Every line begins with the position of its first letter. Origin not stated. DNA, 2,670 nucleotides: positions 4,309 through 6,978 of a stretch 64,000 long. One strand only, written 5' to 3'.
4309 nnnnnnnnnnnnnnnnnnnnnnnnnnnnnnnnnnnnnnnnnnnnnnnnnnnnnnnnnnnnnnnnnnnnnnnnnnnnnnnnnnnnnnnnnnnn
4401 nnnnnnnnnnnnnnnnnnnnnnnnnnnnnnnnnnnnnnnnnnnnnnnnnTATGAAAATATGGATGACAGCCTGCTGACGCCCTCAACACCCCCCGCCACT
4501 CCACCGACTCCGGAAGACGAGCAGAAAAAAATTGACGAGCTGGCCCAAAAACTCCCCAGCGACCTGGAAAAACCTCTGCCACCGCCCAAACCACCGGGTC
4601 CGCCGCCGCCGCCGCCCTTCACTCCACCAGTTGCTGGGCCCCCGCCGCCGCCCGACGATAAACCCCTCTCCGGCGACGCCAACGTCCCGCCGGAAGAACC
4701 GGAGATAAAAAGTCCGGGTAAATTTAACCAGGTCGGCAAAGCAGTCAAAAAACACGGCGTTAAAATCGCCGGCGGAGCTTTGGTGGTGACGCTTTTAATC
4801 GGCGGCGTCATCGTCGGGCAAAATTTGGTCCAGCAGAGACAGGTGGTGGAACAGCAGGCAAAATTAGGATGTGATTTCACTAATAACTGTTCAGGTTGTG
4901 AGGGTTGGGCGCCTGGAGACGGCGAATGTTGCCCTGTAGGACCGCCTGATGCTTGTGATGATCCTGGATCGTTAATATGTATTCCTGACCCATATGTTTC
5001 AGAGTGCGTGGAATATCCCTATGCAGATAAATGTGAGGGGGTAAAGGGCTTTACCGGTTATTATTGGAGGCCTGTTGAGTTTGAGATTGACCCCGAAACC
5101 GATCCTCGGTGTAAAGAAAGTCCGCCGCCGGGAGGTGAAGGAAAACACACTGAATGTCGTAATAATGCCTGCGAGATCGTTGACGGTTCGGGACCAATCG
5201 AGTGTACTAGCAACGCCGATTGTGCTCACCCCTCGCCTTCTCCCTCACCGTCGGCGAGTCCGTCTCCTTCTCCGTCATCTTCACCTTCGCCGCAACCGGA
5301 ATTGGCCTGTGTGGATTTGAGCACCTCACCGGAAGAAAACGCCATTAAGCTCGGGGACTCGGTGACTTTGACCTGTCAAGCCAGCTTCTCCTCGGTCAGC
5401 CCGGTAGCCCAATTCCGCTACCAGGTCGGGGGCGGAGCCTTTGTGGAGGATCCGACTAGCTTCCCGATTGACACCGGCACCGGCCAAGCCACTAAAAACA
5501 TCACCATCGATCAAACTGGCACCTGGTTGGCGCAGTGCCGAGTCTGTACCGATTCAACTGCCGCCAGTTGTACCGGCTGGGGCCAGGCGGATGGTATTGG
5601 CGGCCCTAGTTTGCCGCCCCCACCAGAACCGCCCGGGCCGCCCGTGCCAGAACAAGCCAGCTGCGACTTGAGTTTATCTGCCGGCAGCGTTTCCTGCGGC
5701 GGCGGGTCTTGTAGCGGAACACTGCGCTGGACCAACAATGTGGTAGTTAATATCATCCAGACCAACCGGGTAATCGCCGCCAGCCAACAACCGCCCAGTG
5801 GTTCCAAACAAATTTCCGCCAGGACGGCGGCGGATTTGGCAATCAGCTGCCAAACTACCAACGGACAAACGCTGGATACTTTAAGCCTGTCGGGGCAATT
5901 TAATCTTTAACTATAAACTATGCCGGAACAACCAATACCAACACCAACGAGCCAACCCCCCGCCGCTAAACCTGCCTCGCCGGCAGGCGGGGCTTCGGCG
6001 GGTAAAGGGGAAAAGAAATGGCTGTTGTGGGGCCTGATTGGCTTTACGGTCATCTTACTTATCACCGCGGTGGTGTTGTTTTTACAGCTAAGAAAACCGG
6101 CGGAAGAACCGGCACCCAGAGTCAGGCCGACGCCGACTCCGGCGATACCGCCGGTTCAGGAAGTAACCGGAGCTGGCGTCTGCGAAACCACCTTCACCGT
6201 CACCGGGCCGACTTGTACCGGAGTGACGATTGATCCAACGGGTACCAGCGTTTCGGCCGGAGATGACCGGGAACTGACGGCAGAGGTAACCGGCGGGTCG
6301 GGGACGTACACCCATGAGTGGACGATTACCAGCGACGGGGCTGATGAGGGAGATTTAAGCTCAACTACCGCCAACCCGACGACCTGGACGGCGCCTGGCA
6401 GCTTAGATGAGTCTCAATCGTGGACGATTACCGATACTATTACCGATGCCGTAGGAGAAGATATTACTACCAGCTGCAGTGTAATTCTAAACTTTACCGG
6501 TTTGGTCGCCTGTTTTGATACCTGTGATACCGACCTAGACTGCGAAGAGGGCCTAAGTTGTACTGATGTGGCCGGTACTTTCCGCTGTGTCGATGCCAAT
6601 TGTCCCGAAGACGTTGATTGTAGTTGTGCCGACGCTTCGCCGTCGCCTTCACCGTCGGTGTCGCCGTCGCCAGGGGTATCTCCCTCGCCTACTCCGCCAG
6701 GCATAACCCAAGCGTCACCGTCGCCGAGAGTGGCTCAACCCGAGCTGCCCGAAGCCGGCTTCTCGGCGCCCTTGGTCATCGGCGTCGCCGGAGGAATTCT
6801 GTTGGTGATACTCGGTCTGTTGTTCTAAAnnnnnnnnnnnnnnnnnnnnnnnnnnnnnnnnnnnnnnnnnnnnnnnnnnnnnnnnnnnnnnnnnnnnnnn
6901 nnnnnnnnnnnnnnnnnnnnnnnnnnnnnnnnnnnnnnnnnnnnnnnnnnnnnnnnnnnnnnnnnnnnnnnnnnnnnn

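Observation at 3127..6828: Three consecutive low-complexity, Cys-rich surface proteins downstream of pilN–pilO, with sorting-signal-like C-termini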

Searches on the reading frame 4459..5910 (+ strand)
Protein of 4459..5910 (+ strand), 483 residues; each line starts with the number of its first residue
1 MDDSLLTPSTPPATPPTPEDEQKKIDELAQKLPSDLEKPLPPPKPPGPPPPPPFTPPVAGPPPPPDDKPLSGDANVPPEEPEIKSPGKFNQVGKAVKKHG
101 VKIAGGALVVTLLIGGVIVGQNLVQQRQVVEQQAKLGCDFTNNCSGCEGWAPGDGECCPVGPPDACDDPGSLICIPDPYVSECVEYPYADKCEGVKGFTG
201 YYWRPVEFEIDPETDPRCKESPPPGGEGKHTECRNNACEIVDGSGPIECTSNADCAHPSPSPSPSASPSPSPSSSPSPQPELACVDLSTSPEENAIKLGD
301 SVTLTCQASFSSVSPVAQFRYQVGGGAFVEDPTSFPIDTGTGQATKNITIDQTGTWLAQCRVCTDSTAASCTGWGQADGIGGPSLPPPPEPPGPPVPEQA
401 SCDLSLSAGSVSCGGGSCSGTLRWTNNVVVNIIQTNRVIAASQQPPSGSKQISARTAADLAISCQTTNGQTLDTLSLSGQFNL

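Call 3: search_protein_families(library=pfam, proteins=[window:4459-5910:+], max_evalue=0.1)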
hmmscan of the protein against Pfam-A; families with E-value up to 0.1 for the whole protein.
window:4459-5910:+ (483 aa): 3 families
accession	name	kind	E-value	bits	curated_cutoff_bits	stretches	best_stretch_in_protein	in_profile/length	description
PF00047.31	ig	-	0.00086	20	21.8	1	296-360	5-65/81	Immunoglobulin domain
PF13895.12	Ig_2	-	0.011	16.4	27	1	296-365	11-66/79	Immunoglobulin domain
PF13927.12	Ig_3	-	0.014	16.3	30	1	288-342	5-53/78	Immunoglobulin domain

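Call 5: search_protein_families(library=ncbifam, proteins=[window:4459-5910:+], max_evalue=1)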
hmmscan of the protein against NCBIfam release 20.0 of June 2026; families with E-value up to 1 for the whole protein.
window:4459-5910:+ (483 aa): 0 families

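Call 57: search_solved_structures(query=window:4459-5907:+, max_evalue=1)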
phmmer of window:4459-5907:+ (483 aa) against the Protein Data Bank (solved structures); distinct sequences matched with E-value up to 1: 145 (the best 60 are shown).
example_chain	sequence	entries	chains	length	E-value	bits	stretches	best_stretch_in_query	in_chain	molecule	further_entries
8j7e_B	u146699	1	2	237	0.013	17.8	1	278-324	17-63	Antibody 1b3 Fab Light chain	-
9mtg_J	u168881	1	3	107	0.052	15.8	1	285-325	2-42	Light chain of Fab from porcine antibody 14-2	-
9kuv_A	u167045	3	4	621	0.08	15.1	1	256-324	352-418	Beta-arrestin-scFv30 | Beta arrestion-scFv30 | Beta arrestin-scFv30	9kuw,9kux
8y0y_E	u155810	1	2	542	0.081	15.1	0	283-317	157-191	123-316 scDb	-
8jru_A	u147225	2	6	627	0.081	15.1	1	256-324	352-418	Beta-arrestin 1 and single-chain fragment variable 30 (scFv30)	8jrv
3t4w_A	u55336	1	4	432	0.16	14.2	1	173-244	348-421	Mandelate racemase/muconate lactonizing enzyme family protein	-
5cws_A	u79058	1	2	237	0.16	14.2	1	278-324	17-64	sAB-158 Fab Light Chain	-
9yxv_L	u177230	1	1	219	0.28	13.4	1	279-324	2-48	Fab1R light chain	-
9xqn_B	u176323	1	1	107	0.29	13.3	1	285-324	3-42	Fab24 H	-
5fhx_L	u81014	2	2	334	0.29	13.3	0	279-311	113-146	Antibody fragment light chain | CODV light chain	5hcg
25gn_L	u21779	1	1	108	0.29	13.3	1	285-324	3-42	light chain of scFv30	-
22jx_E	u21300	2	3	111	0.31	13.2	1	285-324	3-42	scFv30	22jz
9dm7_L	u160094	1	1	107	0.31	13.2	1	286-324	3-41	Fab_E6 light chain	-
1tzh_A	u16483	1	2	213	0.32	13.2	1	286-324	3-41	Fab YADS1 Light Chain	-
7t92_L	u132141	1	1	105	0.33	13.1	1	286-324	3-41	Fab light chain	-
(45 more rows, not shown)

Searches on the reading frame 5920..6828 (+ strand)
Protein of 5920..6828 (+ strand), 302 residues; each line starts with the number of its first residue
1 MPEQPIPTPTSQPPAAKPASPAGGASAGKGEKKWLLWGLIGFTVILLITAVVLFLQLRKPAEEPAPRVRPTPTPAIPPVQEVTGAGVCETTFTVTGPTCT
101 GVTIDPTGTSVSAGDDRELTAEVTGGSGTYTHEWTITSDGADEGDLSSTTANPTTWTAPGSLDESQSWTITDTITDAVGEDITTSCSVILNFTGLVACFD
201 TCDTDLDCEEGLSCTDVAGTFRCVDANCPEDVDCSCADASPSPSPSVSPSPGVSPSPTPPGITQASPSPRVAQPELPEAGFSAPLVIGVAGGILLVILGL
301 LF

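Call 3: search_protein_families(library=pfam, proteins=[window:5920-6828:+], max_evalue=0.1)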
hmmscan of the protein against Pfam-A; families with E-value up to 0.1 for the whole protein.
window:5920-6828:+ (302 aa): 2 families
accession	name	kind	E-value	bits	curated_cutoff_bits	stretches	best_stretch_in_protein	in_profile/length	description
PF10812.13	DUF2561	-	0.0053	17.3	27.8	1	30-88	60-117/202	Protein of unknown function (DUF2561)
PF25587.1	Rv2743c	-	0.029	14.5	27.7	1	28-79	51-101/237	Rv2743c family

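Call 5: search_protein_families(library=ncbifam, proteins=[window:5920-6828:+], max_evalue=1)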
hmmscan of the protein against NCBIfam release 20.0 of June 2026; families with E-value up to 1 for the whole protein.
window:5920-6828:+ (302 aa): 3 families
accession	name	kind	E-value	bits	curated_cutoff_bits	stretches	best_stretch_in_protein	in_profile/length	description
NF033761.1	gliding_GltJ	equivalog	0.00053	19.2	450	1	4-114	340-456/671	adventurous gliding motility protein GltJ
NF047839.1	PspM_Rv2743c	equivalog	0.013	15.4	80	1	31-78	39-85/220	phage shock envelope stress response protein PspM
NF053819.1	EF0750_LPXTG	subfamily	0.032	14.7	47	1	249-302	53-99/105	EF2685/EF0750 family sortase-dependent surface protein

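Call 46: predict_structure(alignment_id=A4)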
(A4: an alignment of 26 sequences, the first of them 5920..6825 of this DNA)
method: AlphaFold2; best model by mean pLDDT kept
length: 302 residues; sequences in the alignment: 26
mean_pLDDT: 72.6   pTM: 0.46
mean pLDDT of the five models: 72.6, 72.6, 72.0, 72.0, 71.7
residues with pLDDT >= 90: 91; 70-90: 71; 50-70: 87; < 50: 53
segments of 3 or more residues with pLDDT < 50: 22-26, 235-244, 246-248, 252-254, 261-273, 278-284
pLDDT, mean of each block of 10 residues (from residue 1): 56 54 52 76 87 80 61 58 55 85 94 95 94 97 96 97 94 93 97 72 89 79 75 45 44 48 40 47 50 72 65
secondary structure, 60 per line:
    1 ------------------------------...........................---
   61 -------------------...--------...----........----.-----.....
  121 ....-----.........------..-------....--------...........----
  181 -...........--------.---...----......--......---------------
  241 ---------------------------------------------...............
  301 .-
elements in order: H31-57 E80-82 E91-93 E98-105 E116-124 E130-138 E154-157 E166-176 E182-192 E212-217 E220-225 H286-301

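Call 49: fold_search(model_id=the predicted structure, library=pdb)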
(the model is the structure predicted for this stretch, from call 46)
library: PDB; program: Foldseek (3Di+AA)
matches with E <= 10: 1329; with E <= 0.001: 2
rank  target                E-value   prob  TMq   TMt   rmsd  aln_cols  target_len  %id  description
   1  2yhg                  6.7e-04  1.00  0.26  0.19   1.9        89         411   16  Ab initio phasing of a nucleoside hydrolase-related hypothetical protein from Saccharophagus degradans that is associate (released 2011-08-03)
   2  8f2n_E                7.5e-04  1.00  0.25  0.18   5.1       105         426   14  Phi-29 partially-expanded fiberless prohead (released 2023-11-15)
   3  8f2n_H                1.8e-03  1.00  0.25  0.19   4.9       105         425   13  Phi-29 partially-expanded fiberless prohead (released 2023-11-15)
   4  9e99_K                4.2e-03  0.97  0.20  0.21  12.1       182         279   12  Cryo-EM reconstruction of Escherichia phage N4 capsid (released 2025-02-19)
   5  9e99_J                4.7e-03  0.92  0.18  0.20  13.1       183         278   13  Cryo-EM reconstruction of Escherichia phage N4 capsid (released 2025-02-19)
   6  4lba_A                8.5e-03  1.00  0.22  0.50   4.3       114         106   18  Crystal structure of a conjugative transposon lipoprotein (BACEGG_03088) from Bacteroides eggerthii DSM 20697 at 1.70  (released 2013-08-07)
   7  5szo_B                1.3e-02  1.00  0.23  0.17   4.8       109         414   16  Protocadherin Gamma B7 extracellular cadherin domains 1-4 P41212 crystal form (released 2016-10-19)
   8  7y5j                  1.3e-02  0.98  0.19  0.47   5.7       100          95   14  Crystal structure of sDscam Ig1 domain, isoform alpha1v7 (released 2023-05-24)
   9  6s5w_B                1.5e-02  0.99  0.21  0.48   4.9       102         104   16  Structure of Rib domain 'Rib Long' from Lactobacillus acidophilus (released 2019-12-11)
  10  7uwu_A                1.7e-02  1.00  0.22  0.12   5.5       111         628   19  Starch adherence system protein 6 (Sas6) (released 2023-06-14)
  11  4lba_B                1.8e-02  0.97  0.19  0.44   7.1       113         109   16  Crystal structure of a conjugative transposon lipoprotein (BACEGG_03088) from Bacteroides eggerthii DSM 20697 at 1.70  (released 2013-08-07)
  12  9d7z_J                1.8e-02  0.96  0.18  0.27   6.8       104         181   13  Shigella flexneri bacteriophage Moo19 Icosahedral Reconstruction (released 2025-01-15)
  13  5szo_A                1.8e-02  0.96  0.20  0.16   5.4       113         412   15  Protocadherin Gamma B7 extracellular cadherin domains 1-4 P41212 crystal form (released 2016-10-19)
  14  5szp_A                1.9e-02  0.99  0.22  0.17   4.6       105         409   17  Protocadherin Gamma B7 extracellular cadherin domains 1-4 P21 crystal form (released 2016-10-19)
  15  9lbz_q                1.9e-02  0.98  0.20  0.29   6.4       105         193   18  unique-vertex of mature phage N4 (released 2025-04-16)
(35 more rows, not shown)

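Call 72: search_solved_structures(query=A4, max_evalue=1)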
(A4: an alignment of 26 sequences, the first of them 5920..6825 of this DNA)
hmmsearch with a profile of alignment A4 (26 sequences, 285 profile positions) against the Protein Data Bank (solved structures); distinct sequences matched with E-value up to 1: 5.
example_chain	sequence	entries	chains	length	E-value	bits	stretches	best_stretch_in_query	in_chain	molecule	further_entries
6olg_A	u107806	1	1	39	0.038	16.7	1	254-284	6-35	Cadherin-1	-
8zuk_D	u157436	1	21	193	0.038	16.7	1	211-284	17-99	Tumor necrosis factor receptor superfamily member 13C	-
6ole_y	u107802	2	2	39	0.14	14.9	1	260-284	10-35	Cadherin-1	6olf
5lxk_A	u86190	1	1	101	0.2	14.4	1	99-181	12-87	Decoration protein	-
9pgb_A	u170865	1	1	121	0.82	12.3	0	194-217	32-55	4-module Cysteine Rich Eggshell Membrane Protein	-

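Call 79: search_protein_families(library=ncbifam, alignment_id=A4, max_evalue=1)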
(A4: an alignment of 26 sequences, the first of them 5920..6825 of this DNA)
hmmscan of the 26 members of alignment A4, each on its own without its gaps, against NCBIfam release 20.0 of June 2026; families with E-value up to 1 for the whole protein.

A. member 1, window:5920-6825:+ (302 aa): 3 families
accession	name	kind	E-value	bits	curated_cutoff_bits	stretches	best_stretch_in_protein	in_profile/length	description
NF033761.1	gliding_GltJ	equivalog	0.00053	19.2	450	1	4-114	340-456/671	adventurous gliding motility protein GltJ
NF047839.1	PspM_Rv2743c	equivalog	0.013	15.4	80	1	31-78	39-85/220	phage shock envelope stress response protein PspM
NF053819.1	EF0750_LPXTG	subfamily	0.032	14.7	47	1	249-302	53-99/105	EF2685/EF0750 family sortase-dependent surface protein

B. families by the number of members that match (of 26 scanned): 18 families
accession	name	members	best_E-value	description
NF053819.1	EF0750_LPXTG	11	0.0022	EF2685/EF0750 family sortase-dependent surface protein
NF047839.1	PspM_Rv2743c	10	0.0016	phage shock envelope stress response protein PspM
NF038111.1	rhom_dep_M36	5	0.085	rhombosortase-dependent M36 family metallopeptidase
NF033761.1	gliding_GltJ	4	0.00053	adventurous gliding motility protein GltJ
NF045849.1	ICE_MMCAP2_0565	4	0.0088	Mbov_0395 family pilin-like conjugal transfer protein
NF040486.1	SrfA_fam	3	0.016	SrfA family protein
NF033186.1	internalin_K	2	0.00011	class 1 internalin InlK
TIGR01167.1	LPXTG_anchor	2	0.16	LPXTG cell wall anchor domain-containing protein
NF052345.1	S_layer_anammox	2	0.54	Kustd1514 family S-layer glycoprotein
TIGR04086.1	TIGR04086_membr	1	0.0088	TIGR04086 family membrane protein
NF008084.0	PRK10819.1-5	1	0.017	TonB system transport protein TonB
NF033875.1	Agg_substance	1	0.05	LPXTG-anchored aggregation substance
NF033218.1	anchor_AmaP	1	0.14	alkaline shock response membrane anchor protein AmaP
NF033845.1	MSCRAMM_ClfB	1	0.15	MSCRAMM family adhesin clumping factor ClfB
NF033913.1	fibronec_FbpA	1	0.16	LPXTG-anchored fibronectin-binding protein FbpA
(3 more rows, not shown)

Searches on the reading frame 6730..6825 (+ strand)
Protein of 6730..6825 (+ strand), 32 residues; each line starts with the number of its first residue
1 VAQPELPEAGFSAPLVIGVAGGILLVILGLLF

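Call 77: search_protein_representatives(alignment_id=A3)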
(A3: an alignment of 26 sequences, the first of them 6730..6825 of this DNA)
Query: 26 sequences, 32 profile positions. Proteins with E-value up to 0.001 (for the whole library): 31; up to 1e-10: 13; up to 1e-30: 0. The best 31 are listed.
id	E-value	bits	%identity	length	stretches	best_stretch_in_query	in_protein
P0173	2.9e-13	65.1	-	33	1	3-32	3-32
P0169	3.4e-12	61.7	-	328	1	2-32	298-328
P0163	4.1e-12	61.4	-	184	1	1-32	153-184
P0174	5.7e-12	61.0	-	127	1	2-32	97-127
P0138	6.5e-12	60.8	-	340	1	1-32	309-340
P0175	7.4e-12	60.6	-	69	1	3-32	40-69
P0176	9.9e-12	60.2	-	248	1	1-32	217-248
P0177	3.3e-11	58.5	-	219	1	2-32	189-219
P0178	3.8e-11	58.3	-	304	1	1-32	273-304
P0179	4.6e-11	58.1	-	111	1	2-31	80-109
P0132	5.6e-11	57.8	-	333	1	3-32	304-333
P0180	7.0e-11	57.5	-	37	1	2-32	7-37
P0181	9.2e-11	57.1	-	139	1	2-31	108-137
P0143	1.8e-10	56.1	-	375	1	2-32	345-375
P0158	2.0e-10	56.0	-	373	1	2-32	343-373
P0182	2.9e-09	52.3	-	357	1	2-32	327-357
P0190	1.1e-04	37.7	-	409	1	3-30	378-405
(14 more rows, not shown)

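Call 84: find_encoding_contigs(protein=P0190, flank=8000, max_places=2)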
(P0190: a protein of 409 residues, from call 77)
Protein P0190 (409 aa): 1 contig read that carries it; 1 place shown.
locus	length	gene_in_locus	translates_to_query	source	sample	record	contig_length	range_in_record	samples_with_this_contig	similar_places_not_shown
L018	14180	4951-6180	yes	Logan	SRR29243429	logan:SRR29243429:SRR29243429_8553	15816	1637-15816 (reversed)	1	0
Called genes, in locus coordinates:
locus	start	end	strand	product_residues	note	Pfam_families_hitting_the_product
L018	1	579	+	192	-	?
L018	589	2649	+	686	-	-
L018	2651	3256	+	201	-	-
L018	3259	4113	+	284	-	-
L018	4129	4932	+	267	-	-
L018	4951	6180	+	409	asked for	-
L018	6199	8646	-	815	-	PF13231:PMT_2 (weak), PF02366:PMT, PF13231:PMT_2, PF16192:PMT_4TMC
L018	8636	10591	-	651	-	PF10060:DUF2298 (weak)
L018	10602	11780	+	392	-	-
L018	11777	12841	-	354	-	PF03816:LytR_cpsA_psr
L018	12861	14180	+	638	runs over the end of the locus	PF00580:UvrD-helicase, PF13245:AAA_19, PF13361:UvrD_C, PF13538:UvrD_C_2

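Call 85: find_encoding_contigs(protein=P0182, flank=8000, max_places=2)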
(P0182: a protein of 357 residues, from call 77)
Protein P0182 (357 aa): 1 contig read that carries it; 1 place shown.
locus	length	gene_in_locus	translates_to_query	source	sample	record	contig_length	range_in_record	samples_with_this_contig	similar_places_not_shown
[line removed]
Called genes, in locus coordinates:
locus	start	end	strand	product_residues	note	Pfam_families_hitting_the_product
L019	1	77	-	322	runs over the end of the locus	-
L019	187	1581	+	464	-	PF01229:Glyco_hydro_39, PF11790:Glyco_hydro_cc (weak)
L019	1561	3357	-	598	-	PF00009:GTP_EFTU, PF00071:Ras (weak), PF03144:GTP_EFTU_D2 (faint), PF00679:EFG_C, PF06421:LepA_C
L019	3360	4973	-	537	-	PF03023:MurJ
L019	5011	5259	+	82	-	PF01649:Ribosomal_S20p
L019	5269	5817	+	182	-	PF05137:PilN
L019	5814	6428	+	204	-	PF04350:PilO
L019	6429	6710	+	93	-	-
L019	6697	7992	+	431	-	PF00041:fn3 (weak), PF16656:Pur_ac_phosph_N, PF13620:CarboxypepD_reg (faint), PF19077:Big_13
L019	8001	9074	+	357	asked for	-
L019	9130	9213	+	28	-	?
